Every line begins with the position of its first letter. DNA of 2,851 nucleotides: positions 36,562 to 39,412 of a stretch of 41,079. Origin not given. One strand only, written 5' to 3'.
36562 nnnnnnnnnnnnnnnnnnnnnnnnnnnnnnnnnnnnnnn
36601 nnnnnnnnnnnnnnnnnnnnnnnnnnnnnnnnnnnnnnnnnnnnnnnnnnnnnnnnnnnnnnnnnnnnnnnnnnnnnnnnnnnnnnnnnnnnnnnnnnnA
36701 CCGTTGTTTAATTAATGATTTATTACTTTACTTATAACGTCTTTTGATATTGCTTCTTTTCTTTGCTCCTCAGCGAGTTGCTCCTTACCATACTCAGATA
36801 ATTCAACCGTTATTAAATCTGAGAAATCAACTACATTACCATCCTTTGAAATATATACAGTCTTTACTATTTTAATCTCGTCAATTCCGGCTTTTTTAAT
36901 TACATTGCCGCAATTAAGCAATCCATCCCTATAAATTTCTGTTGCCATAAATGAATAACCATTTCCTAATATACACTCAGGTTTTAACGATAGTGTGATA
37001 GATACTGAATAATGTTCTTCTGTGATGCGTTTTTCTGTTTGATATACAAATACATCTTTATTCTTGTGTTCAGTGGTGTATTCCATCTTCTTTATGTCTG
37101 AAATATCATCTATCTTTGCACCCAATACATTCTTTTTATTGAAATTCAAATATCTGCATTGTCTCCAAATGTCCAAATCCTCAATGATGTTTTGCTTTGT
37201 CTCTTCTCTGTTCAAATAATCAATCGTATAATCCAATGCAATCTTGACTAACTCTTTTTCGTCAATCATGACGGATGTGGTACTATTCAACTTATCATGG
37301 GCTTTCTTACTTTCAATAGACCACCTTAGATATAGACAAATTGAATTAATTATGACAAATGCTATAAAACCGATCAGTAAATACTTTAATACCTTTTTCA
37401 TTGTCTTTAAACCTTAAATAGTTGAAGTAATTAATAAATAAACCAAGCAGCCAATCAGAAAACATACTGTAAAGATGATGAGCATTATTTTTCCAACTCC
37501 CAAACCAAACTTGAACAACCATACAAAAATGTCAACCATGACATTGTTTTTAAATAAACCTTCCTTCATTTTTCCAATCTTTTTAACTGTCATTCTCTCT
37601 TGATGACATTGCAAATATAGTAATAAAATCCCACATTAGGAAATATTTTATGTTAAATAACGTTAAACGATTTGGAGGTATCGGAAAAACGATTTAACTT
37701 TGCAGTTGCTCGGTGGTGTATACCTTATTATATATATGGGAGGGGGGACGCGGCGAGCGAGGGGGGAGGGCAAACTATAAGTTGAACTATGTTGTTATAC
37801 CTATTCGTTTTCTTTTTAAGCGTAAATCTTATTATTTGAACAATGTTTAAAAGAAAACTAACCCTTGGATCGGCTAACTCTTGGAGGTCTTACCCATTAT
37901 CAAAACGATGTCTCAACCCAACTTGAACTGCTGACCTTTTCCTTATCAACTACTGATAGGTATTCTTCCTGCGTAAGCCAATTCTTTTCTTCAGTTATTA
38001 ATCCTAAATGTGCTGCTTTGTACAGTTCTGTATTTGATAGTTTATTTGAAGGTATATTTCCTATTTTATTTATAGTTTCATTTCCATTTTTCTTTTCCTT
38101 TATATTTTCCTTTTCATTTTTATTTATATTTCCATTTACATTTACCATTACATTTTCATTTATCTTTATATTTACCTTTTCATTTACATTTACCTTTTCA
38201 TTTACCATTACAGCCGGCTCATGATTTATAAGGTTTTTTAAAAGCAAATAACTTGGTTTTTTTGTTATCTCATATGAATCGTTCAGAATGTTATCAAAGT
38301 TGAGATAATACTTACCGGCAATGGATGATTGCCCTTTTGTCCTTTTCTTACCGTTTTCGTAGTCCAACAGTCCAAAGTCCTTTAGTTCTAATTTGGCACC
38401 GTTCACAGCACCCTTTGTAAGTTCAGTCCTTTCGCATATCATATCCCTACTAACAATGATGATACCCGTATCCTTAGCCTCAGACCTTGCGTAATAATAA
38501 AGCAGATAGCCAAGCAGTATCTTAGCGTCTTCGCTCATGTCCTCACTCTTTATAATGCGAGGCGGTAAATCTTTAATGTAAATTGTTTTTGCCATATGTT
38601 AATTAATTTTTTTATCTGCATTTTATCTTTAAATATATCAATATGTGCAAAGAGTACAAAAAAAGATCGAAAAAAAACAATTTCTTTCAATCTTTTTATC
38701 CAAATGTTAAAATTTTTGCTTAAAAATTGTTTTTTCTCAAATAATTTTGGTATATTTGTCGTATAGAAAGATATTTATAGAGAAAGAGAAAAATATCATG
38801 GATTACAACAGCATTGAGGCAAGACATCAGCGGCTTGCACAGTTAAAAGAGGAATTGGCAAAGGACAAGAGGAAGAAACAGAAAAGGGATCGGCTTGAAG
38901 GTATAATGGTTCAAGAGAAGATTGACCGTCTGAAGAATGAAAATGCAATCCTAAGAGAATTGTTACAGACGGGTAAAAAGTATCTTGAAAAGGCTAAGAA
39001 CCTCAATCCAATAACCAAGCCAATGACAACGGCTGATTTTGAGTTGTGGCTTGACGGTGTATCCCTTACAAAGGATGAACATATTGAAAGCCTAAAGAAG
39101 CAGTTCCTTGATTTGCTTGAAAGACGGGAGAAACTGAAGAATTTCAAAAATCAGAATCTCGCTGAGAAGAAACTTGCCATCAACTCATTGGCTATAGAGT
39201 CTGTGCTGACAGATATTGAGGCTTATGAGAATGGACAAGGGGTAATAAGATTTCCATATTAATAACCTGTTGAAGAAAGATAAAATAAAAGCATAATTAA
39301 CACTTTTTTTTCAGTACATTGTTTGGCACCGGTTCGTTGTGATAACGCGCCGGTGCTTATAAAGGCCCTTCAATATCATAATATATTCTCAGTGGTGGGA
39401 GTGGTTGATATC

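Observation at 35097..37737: Four-gene exported/membrane-protein cassette bounded by diverged direct repeats at an exact 2510-bp offset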

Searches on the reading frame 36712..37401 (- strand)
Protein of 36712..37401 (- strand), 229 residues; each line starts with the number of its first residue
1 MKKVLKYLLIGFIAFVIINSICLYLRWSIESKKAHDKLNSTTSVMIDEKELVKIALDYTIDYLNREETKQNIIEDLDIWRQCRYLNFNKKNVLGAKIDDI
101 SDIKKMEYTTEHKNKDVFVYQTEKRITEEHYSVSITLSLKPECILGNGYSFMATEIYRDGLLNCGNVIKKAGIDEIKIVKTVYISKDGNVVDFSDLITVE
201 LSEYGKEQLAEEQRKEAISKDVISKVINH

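Call 7: search_protein_families(library=pfam, proteins=[window:36712-37401:-], max_evalue=0.1)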
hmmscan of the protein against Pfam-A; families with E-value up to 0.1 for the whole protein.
window:36712-37401:- (229 aa): 0 families

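Call 8: search_protein_families(library=phrogs, proteins=[window:36712-37401:-], max_evalue=0.1)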
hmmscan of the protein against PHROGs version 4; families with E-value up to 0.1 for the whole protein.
window:36712-37401:- (229 aa): 1 family
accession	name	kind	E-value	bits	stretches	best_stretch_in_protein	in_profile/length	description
phrog_34800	-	unknown function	0.078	14.2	0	4-39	13-48/67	-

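Call 16: find_related_loci(query=window:36712-37401:-, collection=viral_contigs, flank=10000)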
Query window:36712-37401:- (229 aa) in viral_contigs; peptide patterns used: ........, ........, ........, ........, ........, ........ (x = any residue, [..] = any of these).
6 stretches matched a pattern, but none encodes a relative of the query by tblastn (E <= 1e-3).

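Call 41: search_protein_representatives(protein=window:36712-37401:-)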
Query: 229 residues. Proteins with E-value up to 0.001 (for the whole library): 2; up to 1e-10: 1; up to 1e-30: 1. The best 2 are listed.
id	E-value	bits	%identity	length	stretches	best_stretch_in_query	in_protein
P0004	3.1e-143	491.1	100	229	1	1-229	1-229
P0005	9.7e-04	35.2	33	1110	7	126-164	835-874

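Call 69: search_protein_families(library=padloc, proteins=[window:36712-37401:-], max_evalue=0.1)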
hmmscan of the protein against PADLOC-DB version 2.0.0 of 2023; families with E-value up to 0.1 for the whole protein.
window:36712-37401:- (229 aa): 0 families

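Call 70: search_protein_families(library=ncbifam, proteins=[window:36712-37401:-], max_evalue=0.1)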
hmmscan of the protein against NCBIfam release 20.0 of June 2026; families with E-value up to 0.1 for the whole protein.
window:36712-37401:- (229 aa): 0 families

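Call 92: search_protein_families(library=pfam, proteins=[L019:1046-1918:+, L020:3375-3836:-, L022:93-476:+, L020:5581-6018:+, L020:4862-5452:+, L017:9102-9734:-, L021:2965-3156:+], max_evalue=0.01)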
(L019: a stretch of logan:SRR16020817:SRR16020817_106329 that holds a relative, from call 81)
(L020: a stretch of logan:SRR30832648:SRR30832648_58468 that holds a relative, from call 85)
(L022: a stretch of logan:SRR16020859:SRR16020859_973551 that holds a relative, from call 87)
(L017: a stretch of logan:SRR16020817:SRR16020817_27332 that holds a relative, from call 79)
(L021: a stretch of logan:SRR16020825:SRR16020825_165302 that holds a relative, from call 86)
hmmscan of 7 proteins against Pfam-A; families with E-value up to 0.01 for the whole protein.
L019:1046-1918:+ (290 aa): 0 families

L020:3375-3836:- (153 aa): 0 families

L022:93-476:+ (127 aa): 1 family
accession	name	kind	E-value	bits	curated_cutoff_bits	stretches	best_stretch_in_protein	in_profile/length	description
PF08170.17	POPLD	-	0.0036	18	26.8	0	63-102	12-51/92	POPLD (NUC188) domain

L020:5581-6018:+ (145 aa): 1 family
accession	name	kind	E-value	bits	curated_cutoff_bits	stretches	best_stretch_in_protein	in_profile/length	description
PF08411.15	Exonuc_X-T_C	-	7.6e-05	22.4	27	1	23-78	107-160/269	Exonuclease C-terminal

L020:4862-5452:+ (196 aa): 3 families
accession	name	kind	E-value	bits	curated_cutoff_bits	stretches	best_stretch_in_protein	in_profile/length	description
PF13392.12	HNH_3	-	8.6e-11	41.7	24.8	1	71-114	2-45/46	HNH endonuclease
PF07463.16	NUMOD4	-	9.6e-08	32.6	23.4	1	18-60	1-48/49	NUMOD4 motif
PF07453.19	NUMOD1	-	0.0016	19.1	22.8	1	150-174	12-33/37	NUMOD1 domain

L017:9102-9734:- (210 aa): 0 families

L021:2965-3156:+ (63 aa): 0 families

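Call 94: search_protein_families(library=phrogs, proteins=[L022:93-476:+, L020:3375-3836:-, L019:1046-1918:+, L020:5581-6018:+], max_evalue=0.01)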
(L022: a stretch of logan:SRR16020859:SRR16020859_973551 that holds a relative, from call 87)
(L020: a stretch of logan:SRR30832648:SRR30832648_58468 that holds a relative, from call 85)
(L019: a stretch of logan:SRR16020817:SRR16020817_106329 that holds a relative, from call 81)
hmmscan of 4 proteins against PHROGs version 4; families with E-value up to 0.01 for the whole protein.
L022:93-476:+ (127 aa): 17 families
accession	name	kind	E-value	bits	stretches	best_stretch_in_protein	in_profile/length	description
phrog_119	-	DNA, RNA and nucleotide metabolism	1.5e-11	44.7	1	26-123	160-263/443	HNH endonuclease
phrog_144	-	DNA, RNA and nucleotide metabolism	1.2e-08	35.8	1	23-116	40-134/175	HNH endonuclease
phrog_8446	-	DNA, RNA and nucleotide metabolism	5e-07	30.6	1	57-121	127-202/211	HNH endonuclease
phrog_589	-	DNA, RNA and nucleotide metabolism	3.7e-06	27.8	1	35-117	55-141/179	HNH endonuclease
phrog_22514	-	DNA, RNA and nucleotide metabolism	7.9e-06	27.1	1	18-118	17-112/187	HNH endonuclease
phrog_24030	-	DNA, RNA and nucleotide metabolism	9.3e-06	26.2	1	64-118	12-66/342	RNA ligase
phrog_1271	-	DNA, RNA and nucleotide metabolism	9.8e-06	26.2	1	29-117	247-318/361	HNH endonuclease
phrog_8060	-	unknown function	1.1e-05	26.4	1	47-121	15-86/213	-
phrog_8048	-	DNA, RNA and nucleotide metabolism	2.3e-05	24.7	1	54-118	160-229/273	HNH endonuclease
phrog_4581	-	head and packaging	4.5e-05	24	1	27-114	22-108/395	terminase small subunit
phrog_7785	-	DNA, RNA and nucleotide metabolism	0.0001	23.3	1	15-116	11-113/147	HNH endonuclease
phrog_5200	-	DNA, RNA and nucleotide metabolism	0.00013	23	1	41-113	11-83/154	HNH endonuclease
phrog_2214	-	DNA, RNA and nucleotide metabolism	0.00015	22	1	17-120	141-243/429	HNH endonuclease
phrog_7566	-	unknown function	0.00065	20.9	1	60-120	2-62/96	-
phrog_16726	-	DNA, RNA and nucleotide metabolism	0.0043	17.8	1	37-117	63-143/308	HNH endonuclease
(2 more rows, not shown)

L020:3375-3836:- (153 aa): 0 families

L019:1046-1918:+ (290 aa): 1 family
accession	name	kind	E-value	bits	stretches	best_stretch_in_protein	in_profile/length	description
phrog_5931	-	unknown function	8e-36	125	1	17-274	4-261/282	-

L020:5581-6018:+ (145 aa): 0 families

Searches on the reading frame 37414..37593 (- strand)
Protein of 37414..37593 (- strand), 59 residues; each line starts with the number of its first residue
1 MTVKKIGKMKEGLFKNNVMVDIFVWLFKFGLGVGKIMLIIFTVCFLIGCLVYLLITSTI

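Call 7: search_protein_families(library=pfam, proteins=[window:37414-37593:-], max_evalue=0.1)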
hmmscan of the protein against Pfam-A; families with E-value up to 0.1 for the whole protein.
window:37414-37593:- (59 aa): 2 families
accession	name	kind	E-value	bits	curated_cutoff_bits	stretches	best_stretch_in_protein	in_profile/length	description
PF01944.22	SpoIIM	-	0.045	14.1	26.9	1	12-55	46-89/163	Stage II sporulation protein M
PF06305.16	LapA_dom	-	0.081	13.3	28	1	16-54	2-40/64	Lipopolysaccharide assembly protein A domain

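Call 8: search_protein_families(library=phrogs, proteins=[window:37414-37593:-], max_evalue=0.1)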
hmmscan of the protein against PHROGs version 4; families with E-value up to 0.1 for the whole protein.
window:37414-37593:- (59 aa): 0 families

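Call 47: find_encoding_contigs(protein=window:37414-37593:-, flank=10000, max_places=10)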
Protein window:37414-37593:- (59 aa): no gene with exactly this product is on record in the collection.

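Call 69: search_protein_families(library=padloc, proteins=[window:37414-37593:-], max_evalue=0.1)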
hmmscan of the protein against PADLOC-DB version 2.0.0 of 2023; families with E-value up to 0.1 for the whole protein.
window:37414-37593:- (59 aa): 0 families

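Call 70: search_protein_families(library=ncbifam, proteins=[window:37414-37593:-], max_evalue=0.1)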
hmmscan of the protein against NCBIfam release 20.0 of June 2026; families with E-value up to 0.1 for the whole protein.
window:37414-37593:- (59 aa): 0 families

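Call 78: list_cluster_members(proteins=[window:37414-37593:-, window:36712-37401:-, window:35914-36699:-, window:35224-35805:-, window:34710-34991:-, window:34393-34704:-, window:37900-38595:-, window:39445-40743:-, window:32977-34005:+, P0002])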
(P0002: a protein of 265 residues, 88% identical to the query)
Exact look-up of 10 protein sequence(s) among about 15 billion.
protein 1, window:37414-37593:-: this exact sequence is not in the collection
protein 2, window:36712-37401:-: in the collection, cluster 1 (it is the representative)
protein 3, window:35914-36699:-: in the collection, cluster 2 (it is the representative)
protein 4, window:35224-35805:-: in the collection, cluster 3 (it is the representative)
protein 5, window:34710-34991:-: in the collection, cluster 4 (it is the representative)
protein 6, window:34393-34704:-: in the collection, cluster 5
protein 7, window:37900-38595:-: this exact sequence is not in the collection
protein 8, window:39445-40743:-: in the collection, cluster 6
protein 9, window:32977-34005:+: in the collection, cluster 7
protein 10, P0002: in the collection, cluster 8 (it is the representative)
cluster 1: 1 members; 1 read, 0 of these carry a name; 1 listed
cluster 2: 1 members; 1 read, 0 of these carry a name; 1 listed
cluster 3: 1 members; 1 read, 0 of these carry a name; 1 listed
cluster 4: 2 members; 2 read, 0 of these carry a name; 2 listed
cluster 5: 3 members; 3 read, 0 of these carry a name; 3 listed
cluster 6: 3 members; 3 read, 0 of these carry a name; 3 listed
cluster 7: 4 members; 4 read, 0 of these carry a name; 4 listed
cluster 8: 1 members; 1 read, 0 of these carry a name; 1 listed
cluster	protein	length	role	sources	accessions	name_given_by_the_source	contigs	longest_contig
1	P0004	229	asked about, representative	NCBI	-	-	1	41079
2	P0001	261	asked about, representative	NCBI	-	-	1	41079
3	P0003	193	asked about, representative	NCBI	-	-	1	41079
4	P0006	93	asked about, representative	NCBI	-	-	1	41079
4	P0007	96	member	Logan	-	-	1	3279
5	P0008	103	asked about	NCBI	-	-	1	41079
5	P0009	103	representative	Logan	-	-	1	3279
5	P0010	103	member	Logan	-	-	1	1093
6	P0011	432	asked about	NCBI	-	-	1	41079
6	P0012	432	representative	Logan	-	-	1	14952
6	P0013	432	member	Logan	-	-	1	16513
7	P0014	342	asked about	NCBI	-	-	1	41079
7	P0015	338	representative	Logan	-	-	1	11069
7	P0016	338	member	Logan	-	-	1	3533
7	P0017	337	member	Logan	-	-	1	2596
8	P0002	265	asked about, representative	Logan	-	-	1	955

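Call 79: find_encoding_contigs(protein=P0013, flank=10000)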
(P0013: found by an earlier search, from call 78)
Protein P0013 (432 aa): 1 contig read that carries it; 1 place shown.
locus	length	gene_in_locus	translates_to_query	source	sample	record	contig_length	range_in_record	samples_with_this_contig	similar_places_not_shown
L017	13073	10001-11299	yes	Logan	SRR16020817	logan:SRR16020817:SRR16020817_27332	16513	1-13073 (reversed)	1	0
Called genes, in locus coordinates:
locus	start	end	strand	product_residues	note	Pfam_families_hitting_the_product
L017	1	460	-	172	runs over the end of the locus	PF20647:DUF6808 (weak)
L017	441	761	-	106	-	-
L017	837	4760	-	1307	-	-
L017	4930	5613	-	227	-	-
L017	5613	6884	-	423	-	PF05876:GpA_ATPase (faint), PF03237:Terminase_6N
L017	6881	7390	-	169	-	-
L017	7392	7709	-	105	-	-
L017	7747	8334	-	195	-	-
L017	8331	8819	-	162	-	-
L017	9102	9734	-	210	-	-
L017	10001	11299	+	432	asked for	PF17293:Arm-DNA-bind_5, PF13102:Phage_int_SAM_5, PF02899:Phage_int_SAM_1 (weak)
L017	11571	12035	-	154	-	-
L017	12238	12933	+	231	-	-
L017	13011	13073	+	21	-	?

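Call 80: find_encoding_contigs(protein=P0012, flank=10000)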
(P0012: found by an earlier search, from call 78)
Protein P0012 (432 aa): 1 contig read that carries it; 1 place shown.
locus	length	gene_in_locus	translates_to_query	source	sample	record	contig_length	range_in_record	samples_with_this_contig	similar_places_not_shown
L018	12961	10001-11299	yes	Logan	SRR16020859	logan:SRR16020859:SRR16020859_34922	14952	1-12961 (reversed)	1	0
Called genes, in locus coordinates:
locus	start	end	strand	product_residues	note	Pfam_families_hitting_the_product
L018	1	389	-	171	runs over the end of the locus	PF20647:DUF6808 (faint)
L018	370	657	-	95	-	-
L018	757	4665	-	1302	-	-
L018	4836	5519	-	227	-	-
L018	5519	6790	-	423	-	PF05876:GpA_ATPase (faint), PF03237:Terminase_6N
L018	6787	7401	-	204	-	PF13392:HNH_3, PF07460:NUMOD3, PF22083:I-HmuI_NUMOD-like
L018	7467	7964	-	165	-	-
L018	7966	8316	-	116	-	-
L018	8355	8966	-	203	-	-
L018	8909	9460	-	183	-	-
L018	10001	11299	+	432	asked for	PF17293:Arm-DNA-bind_5, PF13102:Phage_int_SAM_5, PF02899:Phage_int_SAM_1 (weak)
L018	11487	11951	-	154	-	-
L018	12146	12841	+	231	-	-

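Call 81: find_encoding_contigs(protein=P0009, flank=10000)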
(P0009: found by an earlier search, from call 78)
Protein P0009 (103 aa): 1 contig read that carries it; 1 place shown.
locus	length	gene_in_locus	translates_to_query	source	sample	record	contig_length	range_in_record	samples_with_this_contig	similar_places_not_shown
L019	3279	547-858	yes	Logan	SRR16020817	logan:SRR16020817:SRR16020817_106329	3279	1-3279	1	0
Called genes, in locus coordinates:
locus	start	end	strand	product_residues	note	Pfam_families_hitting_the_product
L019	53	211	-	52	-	-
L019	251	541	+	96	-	-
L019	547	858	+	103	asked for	-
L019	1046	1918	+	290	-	-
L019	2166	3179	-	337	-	PF14550:Peptidase_S78_2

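Call 85: find_encoding_contigs(protein=P0015, flank=10000)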
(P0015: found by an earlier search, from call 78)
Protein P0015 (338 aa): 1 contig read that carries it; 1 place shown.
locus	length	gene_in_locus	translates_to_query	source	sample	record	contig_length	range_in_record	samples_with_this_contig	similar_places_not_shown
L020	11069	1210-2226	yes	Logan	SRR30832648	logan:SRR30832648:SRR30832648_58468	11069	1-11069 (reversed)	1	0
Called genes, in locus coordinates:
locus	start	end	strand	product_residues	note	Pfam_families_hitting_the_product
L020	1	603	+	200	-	?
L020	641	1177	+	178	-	PF20459:DUF6712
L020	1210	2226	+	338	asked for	PF14550:Peptidase_S78_2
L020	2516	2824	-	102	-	-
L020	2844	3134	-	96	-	-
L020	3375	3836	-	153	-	-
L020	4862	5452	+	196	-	PF07463:NUMOD4, PF13392:HNH_3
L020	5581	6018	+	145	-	-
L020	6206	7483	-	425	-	PF17293:Arm-DNA-bind_5, PF13102:Phage_int_SAM_5 (weak)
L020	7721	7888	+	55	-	-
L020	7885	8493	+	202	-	-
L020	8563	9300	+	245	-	PF13392:HNH_3 (weak), PF07460:NUMOD3, PF22083:I-HmuI_NUMOD-like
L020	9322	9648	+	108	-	-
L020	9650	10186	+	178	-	-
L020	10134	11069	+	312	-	?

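Call 86: find_encoding_contigs(protein=P0016, flank=10000)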
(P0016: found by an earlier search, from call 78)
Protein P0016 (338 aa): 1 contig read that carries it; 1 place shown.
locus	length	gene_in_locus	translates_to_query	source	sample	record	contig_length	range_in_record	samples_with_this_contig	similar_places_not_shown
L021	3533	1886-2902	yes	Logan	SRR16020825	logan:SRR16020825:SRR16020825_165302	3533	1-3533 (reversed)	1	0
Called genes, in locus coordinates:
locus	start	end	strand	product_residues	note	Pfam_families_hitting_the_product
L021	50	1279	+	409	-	PF04860:Phage_portal (weak)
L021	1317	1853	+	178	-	PF20459:DUF6712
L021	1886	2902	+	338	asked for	PF14550:Peptidase_S78_2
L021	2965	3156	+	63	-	-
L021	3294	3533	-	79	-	?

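Call 87: find_encoding_contigs(protein=P0010, flank=10000)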
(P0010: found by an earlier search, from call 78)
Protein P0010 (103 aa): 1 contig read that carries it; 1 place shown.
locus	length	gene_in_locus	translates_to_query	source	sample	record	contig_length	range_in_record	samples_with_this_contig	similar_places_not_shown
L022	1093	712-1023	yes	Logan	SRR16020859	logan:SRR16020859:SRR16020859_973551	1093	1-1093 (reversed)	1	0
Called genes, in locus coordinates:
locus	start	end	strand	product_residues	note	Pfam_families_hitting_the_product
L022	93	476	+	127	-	-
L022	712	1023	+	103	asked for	-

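Call 92: search_protein_families(library=pfam, proteins=[L019:1046-1918:+, L020:3375-3836:-, L022:93-476:+, L020:5581-6018:+, L020:4862-5452:+, L017:9102-9734:-, L021:2965-3156:+], max_evalue=0.01)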
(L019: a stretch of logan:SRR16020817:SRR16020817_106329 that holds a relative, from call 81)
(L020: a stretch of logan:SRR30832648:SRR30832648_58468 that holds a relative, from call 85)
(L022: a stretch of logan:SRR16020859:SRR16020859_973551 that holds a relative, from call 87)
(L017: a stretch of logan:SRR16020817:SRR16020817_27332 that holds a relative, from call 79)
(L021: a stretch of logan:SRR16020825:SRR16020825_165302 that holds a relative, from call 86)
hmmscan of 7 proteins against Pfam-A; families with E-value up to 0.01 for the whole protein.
L019:1046-1918:+ (290 aa): 0 families

L020:3375-3836:- (153 aa): 0 families

L022:93-476:+ (127 aa): 1 family
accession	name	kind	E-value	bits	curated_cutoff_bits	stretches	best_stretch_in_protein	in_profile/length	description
PF08170.17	POPLD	-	0.0036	18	26.8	0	63-102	12-51/92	POPLD (NUC188) domain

L020:5581-6018:+ (145 aa): 1 family
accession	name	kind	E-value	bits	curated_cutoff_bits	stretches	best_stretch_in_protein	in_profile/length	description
PF08411.15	Exonuc_X-T_C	-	7.6e-05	22.4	27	1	23-78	107-160/269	Exonuclease C-terminal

L020:4862-5452:+ (196 aa): 3 families
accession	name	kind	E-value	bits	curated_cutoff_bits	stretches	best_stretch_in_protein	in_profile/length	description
PF13392.12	HNH_3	-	8.6e-11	41.7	24.8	1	71-114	2-45/46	HNH endonuclease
PF07463.16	NUMOD4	-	9.6e-08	32.6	23.4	1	18-60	1-48/49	NUMOD4 motif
PF07453.19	NUMOD1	-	0.0016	19.1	22.8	1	150-174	12-33/37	NUMOD1 domain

L017:9102-9734:- (210 aa): 0 families

L021:2965-3156:+ (63 aa): 0 families

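Call 94: search_protein_families(library=phrogs, proteins=[L022:93-476:+, L020:3375-3836:-, L019:1046-1918:+, L020:5581-6018:+], max_evalue=0.01)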
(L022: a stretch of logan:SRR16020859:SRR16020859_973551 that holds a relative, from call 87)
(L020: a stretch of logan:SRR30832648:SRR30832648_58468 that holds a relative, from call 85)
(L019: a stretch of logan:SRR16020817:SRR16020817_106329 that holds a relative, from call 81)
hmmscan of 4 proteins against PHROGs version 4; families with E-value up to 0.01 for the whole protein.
L022:93-476:+ (127 aa): 17 families
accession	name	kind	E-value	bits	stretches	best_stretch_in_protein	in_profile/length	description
phrog_119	-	DNA, RNA and nucleotide metabolism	1.5e-11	44.7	1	26-123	160-263/443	HNH endonuclease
phrog_144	-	DNA, RNA and nucleotide metabolism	1.2e-08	35.8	1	23-116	40-134/175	HNH endonuclease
phrog_8446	-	DNA, RNA and nucleotide metabolism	5e-07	30.6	1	57-121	127-202/211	HNH endonuclease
phrog_589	-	DNA, RNA and nucleotide metabolism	3.7e-06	27.8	1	35-117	55-141/179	HNH endonuclease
phrog_22514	-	DNA, RNA and nucleotide metabolism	7.9e-06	27.1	1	18-118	17-112/187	HNH endonuclease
phrog_24030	-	DNA, RNA and nucleotide metabolism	9.3e-06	26.2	1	64-118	12-66/342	RNA ligase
phrog_1271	-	DNA, RNA and nucleotide metabolism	9.8e-06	26.2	1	29-117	247-318/361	HNH endonuclease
phrog_8060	-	unknown function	1.1e-05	26.4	1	47-121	15-86/213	-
phrog_8048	-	DNA, RNA and nucleotide metabolism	2.3e-05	24.7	1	54-118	160-229/273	HNH endonuclease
phrog_4581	-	head and packaging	4.5e-05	24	1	27-114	22-108/395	terminase small subunit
phrog_7785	-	DNA, RNA and nucleotide metabolism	0.0001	23.3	1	15-116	11-113/147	HNH endonuclease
phrog_5200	-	DNA, RNA and nucleotide metabolism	0.00013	23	1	41-113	11-83/154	HNH endonuclease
phrog_2214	-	DNA, RNA and nucleotide metabolism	0.00015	22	1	17-120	141-243/429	HNH endonuclease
phrog_7566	-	unknown function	0.00065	20.9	1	60-120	2-62/96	-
phrog_16726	-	DNA, RNA and nucleotide metabolism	0.0043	17.8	1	37-117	63-143/308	HNH endonuclease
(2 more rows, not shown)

L020:3375-3836:- (153 aa): 0 families

L019:1046-1918:+ (290 aa): 1 family
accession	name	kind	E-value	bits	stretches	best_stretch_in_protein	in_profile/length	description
phrog_5931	-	unknown function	8e-36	125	1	17-274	4-261/282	-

L020:5581-6018:+ (145 aa): 0 families

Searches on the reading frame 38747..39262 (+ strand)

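Call 7: search_protein_families(library=pfam, proteins=[window:38747-39262:+], max_evalue=0.1)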
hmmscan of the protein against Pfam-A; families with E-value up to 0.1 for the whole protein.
window:38747-39262:+ (171 aa): 1 family
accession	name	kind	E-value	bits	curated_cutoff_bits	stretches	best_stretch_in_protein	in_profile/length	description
PF18504.6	Csm1_N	-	0.01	16.6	26.3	0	108-136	38-66/70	Csm1 N-terminal domain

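Call 8: search_protein_families(library=phrogs, proteins=[window:38747-39262:+], max_evalue=0.1)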
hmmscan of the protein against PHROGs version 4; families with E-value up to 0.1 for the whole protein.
window:38747-39262:+ (171 aa): 0 families

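Call 69: search_protein_families(library=padloc, proteins=[window:38747-39262:+], max_evalue=0.1)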
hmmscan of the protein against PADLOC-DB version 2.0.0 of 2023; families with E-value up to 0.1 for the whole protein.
window:38747-39262:+ (171 aa): 0 families

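Call 70: search_protein_families(library=ncbifam, proteins=[window:38747-39262:+], max_evalue=0.1)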
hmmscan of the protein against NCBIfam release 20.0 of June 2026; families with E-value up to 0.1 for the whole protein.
window:38747-39262:+ (171 aa): 0 families
